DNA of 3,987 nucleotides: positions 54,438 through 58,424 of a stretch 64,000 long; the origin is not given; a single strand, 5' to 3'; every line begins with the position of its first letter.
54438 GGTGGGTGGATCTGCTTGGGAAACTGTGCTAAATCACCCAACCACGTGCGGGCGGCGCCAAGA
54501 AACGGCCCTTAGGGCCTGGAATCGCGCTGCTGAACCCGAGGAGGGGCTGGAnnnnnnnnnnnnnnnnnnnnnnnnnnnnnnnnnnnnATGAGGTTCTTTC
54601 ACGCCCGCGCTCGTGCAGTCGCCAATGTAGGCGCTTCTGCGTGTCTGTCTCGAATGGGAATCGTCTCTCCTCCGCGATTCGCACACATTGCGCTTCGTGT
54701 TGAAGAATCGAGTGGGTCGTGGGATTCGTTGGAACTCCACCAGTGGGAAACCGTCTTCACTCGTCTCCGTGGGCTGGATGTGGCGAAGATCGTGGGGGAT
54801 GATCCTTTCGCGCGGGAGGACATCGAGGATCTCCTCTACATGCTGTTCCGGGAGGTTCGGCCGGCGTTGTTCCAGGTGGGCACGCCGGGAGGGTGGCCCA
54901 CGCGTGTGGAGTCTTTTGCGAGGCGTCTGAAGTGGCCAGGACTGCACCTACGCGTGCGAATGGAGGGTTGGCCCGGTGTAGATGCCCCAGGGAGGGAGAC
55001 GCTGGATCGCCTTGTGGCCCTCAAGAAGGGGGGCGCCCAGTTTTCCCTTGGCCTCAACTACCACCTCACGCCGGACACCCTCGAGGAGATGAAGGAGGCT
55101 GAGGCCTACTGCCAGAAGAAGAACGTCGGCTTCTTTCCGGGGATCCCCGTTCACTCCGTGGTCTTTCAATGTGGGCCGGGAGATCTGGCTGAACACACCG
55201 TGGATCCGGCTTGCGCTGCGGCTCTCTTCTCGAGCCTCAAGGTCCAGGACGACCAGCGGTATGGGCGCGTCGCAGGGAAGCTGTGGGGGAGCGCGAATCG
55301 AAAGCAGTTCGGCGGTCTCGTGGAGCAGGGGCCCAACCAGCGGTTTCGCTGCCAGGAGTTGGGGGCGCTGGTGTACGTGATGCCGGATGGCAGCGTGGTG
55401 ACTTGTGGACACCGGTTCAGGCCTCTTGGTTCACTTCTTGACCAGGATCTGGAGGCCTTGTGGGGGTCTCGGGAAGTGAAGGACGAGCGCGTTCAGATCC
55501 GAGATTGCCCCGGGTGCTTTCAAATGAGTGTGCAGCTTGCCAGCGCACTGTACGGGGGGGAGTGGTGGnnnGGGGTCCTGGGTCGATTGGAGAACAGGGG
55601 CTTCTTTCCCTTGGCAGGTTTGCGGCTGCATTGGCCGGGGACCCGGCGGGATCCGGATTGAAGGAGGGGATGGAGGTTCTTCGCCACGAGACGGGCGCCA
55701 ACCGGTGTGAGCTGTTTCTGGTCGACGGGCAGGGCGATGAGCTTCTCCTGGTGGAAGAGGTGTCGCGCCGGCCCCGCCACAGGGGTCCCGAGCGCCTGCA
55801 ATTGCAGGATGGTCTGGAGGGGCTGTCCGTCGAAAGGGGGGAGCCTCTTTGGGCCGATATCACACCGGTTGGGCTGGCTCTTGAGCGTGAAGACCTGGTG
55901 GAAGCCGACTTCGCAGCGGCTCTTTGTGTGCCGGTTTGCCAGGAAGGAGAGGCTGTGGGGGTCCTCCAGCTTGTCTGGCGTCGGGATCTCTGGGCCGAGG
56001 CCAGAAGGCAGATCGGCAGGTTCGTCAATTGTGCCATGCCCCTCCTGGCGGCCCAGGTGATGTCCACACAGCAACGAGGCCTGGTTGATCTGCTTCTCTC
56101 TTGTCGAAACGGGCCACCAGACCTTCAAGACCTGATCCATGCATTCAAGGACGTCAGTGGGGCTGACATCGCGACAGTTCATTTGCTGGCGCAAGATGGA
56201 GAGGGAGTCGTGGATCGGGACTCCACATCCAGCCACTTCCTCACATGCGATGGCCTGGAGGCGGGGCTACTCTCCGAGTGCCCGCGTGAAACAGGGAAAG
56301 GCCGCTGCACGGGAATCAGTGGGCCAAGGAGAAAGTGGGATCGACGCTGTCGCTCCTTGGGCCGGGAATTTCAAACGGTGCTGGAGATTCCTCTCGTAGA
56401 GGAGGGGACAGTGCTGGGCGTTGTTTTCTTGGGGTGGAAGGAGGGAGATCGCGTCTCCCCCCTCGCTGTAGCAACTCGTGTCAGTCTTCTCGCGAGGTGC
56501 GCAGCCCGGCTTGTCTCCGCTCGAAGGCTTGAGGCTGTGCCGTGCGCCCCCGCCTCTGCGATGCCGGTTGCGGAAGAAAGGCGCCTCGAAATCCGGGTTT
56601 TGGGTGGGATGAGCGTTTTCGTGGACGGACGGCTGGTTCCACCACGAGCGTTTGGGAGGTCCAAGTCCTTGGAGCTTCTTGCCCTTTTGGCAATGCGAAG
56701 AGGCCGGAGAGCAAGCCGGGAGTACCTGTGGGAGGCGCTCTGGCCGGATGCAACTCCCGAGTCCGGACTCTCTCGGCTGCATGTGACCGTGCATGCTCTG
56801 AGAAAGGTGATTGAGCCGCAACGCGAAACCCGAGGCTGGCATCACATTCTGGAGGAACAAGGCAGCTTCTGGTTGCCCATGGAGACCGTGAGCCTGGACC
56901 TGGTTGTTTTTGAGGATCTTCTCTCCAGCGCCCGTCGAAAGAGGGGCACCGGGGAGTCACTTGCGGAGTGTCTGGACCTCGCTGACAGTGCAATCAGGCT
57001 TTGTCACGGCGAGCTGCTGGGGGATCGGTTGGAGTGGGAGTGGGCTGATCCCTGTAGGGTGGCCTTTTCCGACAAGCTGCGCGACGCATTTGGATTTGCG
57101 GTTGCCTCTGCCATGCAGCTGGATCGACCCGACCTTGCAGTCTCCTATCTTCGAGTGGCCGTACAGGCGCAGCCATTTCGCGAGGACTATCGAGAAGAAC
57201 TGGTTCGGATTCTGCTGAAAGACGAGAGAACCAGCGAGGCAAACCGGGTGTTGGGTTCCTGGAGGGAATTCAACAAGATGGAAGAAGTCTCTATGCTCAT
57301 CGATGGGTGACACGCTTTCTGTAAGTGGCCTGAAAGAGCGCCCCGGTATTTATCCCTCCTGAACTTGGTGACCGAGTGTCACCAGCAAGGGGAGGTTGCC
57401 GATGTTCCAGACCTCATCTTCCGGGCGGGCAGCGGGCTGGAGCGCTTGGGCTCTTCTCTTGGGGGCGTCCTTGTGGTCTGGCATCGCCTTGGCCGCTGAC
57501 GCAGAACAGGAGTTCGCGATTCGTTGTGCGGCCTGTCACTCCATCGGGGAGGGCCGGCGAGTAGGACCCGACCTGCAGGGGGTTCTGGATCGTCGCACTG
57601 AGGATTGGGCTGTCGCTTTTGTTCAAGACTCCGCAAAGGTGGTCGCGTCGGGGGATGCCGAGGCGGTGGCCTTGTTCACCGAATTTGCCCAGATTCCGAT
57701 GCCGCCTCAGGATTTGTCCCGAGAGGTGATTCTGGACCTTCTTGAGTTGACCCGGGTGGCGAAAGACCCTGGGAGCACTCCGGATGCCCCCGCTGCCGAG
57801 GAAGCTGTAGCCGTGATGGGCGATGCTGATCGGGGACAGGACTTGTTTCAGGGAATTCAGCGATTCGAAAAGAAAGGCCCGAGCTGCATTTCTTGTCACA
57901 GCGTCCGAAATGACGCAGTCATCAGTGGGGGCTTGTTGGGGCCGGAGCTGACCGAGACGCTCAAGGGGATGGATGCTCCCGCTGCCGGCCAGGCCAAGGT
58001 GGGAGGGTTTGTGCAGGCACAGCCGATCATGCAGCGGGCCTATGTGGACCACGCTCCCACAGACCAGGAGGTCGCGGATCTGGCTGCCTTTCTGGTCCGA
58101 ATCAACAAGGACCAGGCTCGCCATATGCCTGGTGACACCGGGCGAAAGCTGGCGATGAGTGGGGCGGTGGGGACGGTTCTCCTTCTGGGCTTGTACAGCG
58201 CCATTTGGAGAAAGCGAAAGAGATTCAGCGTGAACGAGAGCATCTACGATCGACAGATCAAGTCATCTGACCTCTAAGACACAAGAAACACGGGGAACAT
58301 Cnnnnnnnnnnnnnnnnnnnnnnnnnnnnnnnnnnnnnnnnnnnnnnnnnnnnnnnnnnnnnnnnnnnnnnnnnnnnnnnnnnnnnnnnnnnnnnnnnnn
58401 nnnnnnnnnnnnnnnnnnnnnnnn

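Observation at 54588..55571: Cluster-less paralog of the neighbouring radical SAM enzyme (possible pseudo-enzyme or scaffold)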

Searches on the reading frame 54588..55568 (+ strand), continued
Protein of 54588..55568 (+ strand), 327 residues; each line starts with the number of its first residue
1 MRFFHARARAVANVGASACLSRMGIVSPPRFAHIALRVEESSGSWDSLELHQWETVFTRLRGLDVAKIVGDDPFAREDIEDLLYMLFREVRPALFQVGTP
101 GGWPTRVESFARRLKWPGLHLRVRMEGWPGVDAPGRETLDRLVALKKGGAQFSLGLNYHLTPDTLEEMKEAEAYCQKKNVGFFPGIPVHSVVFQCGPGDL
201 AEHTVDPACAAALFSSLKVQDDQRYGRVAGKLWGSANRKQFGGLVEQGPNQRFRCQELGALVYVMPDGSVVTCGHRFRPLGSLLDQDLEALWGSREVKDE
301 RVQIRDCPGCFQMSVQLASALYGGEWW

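Call 83: search_solved_structures(query=A4, max_evalue=0.000001, show_alignments=5)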
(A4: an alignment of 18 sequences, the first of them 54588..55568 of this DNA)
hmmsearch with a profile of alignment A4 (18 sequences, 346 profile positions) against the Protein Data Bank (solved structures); distinct sequences matched with E-value up to 0.000001: 7.
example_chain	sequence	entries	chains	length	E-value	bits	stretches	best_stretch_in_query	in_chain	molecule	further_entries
6efn_A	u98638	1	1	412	1.2e-13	54.1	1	29-198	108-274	Sporulation killing factor maturation protein SkfB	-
7tol_A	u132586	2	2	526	2.3e-07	33.4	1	31-217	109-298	glycerol dibiphytanyl glycerol tetraether - macrocyclic archaeol synthase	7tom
5v1q_A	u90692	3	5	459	3.8e-07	32.7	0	20-329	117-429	Radical SAM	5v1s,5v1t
6c8v_A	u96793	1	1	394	4.7e-07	32.4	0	34-95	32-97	Coenzyme PQQ synthesis protein E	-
4m7t_A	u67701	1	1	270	5.5e-07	32.2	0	240-334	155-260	BtrN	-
8wm2_A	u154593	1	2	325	5.6e-07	32.2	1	39-200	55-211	Fe-S radical SAM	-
4m7s_A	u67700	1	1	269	6.3e-07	32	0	240-335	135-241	BtrN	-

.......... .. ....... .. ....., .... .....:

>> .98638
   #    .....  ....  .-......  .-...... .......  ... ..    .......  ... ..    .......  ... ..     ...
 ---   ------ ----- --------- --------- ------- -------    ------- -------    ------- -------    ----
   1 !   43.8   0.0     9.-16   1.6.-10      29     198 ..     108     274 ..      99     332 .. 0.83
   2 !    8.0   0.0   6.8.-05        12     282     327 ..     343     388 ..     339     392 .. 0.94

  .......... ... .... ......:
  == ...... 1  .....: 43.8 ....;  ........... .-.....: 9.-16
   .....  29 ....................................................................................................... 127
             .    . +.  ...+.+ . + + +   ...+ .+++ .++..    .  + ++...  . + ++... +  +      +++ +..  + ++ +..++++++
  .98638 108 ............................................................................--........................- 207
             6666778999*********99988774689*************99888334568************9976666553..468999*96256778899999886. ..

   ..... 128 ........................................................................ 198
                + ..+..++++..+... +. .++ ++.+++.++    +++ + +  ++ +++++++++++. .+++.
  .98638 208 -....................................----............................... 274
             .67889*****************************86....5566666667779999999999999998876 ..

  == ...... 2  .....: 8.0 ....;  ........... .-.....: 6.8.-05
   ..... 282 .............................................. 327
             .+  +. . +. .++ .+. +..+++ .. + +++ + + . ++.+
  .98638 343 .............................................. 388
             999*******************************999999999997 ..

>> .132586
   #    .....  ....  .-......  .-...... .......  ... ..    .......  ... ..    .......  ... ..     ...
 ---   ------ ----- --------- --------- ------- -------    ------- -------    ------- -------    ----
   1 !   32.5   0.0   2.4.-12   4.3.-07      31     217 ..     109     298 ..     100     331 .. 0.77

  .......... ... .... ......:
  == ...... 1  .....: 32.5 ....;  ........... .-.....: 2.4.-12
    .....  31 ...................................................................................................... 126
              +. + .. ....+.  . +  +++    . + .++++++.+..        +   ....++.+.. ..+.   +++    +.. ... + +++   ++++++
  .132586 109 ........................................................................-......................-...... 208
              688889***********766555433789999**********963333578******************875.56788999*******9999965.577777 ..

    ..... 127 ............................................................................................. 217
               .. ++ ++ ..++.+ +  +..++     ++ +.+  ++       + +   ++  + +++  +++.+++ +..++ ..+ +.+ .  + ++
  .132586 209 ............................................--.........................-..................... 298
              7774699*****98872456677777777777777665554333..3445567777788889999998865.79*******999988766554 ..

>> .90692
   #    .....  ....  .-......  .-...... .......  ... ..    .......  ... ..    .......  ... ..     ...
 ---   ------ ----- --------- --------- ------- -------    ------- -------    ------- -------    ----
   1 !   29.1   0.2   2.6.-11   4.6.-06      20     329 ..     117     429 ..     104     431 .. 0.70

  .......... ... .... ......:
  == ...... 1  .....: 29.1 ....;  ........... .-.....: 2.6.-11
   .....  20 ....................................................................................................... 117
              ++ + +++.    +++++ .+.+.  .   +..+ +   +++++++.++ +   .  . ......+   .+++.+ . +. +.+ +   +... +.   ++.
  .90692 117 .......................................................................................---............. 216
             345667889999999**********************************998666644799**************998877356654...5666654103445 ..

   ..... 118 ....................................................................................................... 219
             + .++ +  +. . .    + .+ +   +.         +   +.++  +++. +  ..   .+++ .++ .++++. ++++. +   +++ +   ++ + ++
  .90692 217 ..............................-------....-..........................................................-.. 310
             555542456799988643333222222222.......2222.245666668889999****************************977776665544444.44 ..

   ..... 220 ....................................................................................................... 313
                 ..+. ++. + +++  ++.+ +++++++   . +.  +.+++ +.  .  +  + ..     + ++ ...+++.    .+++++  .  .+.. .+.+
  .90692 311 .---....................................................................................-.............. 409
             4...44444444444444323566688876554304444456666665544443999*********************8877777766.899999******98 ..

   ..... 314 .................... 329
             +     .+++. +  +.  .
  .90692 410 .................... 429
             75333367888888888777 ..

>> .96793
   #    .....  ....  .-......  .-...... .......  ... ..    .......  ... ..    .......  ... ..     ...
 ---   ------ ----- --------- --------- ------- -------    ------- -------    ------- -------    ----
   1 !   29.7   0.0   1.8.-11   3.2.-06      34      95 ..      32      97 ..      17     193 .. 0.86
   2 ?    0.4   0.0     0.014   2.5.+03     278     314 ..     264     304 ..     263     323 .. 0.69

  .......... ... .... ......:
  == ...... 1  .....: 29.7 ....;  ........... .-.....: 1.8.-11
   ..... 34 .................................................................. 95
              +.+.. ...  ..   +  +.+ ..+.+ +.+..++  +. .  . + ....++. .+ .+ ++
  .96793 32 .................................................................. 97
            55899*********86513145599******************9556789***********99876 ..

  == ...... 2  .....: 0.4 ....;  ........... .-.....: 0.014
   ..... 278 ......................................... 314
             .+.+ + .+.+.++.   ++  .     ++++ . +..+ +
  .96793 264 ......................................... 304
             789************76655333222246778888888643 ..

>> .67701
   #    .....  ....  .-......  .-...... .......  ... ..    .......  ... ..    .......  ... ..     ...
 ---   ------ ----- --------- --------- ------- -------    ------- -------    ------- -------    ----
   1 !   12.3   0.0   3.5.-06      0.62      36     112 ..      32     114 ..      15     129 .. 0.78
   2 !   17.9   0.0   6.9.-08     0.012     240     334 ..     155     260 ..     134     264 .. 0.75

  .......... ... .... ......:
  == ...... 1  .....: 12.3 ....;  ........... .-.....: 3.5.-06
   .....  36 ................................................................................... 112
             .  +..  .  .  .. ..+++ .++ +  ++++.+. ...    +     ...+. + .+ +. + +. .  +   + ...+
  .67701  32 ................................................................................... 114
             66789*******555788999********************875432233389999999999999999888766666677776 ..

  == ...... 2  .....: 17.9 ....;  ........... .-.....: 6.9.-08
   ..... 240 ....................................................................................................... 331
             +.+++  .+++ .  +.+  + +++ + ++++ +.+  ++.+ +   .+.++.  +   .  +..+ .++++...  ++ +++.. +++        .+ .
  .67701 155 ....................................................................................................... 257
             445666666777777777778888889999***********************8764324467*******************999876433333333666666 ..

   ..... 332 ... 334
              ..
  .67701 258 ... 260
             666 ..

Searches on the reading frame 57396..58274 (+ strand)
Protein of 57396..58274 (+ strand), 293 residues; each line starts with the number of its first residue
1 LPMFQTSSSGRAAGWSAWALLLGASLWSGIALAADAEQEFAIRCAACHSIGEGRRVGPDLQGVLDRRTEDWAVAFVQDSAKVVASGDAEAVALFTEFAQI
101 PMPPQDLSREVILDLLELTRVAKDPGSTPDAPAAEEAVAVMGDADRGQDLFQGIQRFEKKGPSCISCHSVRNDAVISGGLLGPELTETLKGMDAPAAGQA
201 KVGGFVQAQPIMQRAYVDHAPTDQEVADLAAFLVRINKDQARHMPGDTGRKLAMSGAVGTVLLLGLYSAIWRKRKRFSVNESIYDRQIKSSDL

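Call 52: search_protein_families(library=pfam, proteins=[window:57396-58274:+], max_evalue=0.01)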
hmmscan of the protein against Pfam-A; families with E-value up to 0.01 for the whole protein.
window:57396-58274:+ (293 aa): 3 families
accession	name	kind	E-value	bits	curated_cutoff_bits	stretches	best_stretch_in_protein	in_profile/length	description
PF00034.26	Cytochrom_C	-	1.1e-11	46.3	21.3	2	35-99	3-69/90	Cytochrome c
PF13442.11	Cytochrome_CBB3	-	1.5e-06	28.9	27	0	33-73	3-38/68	Cytochrome C oxidase, cbb3-type, subunit III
PF09086.16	DUF1924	-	0.0015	19.3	22.5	0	142-171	6-36/96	Domain of unknown function (DUF1924)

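Call 62: search_protein_families(library=ncbifam, proteins=[window:57396-58274:+], max_evalue=0.001)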
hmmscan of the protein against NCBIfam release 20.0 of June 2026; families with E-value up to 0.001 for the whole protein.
window:57396-58274:+ (293 aa): 4 families
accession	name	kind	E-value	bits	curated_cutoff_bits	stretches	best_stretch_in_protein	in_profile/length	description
TIGR04485.1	thiosulf_SoxX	equivalog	4.1e-11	43.4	61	1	163-235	4-77/78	sulfur oxidation c-type cytochrome SoxX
TIGR02603.1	CxxCH_TIGR02603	domain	1.3e-09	38.1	68.15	1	37-84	7-56/134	putative heme-binding domain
NF043008.1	Cyt550_Brdyrhiz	equivalog_domain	2.9e-06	27.5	240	1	28-69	19-64/131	cytochrome c-550 CycA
NF050122.1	bc1_QcrC_actin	exception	0.00048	19.5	200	0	34-238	42-213/253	cytochrome bc1 complex diheme cytochrome c subunit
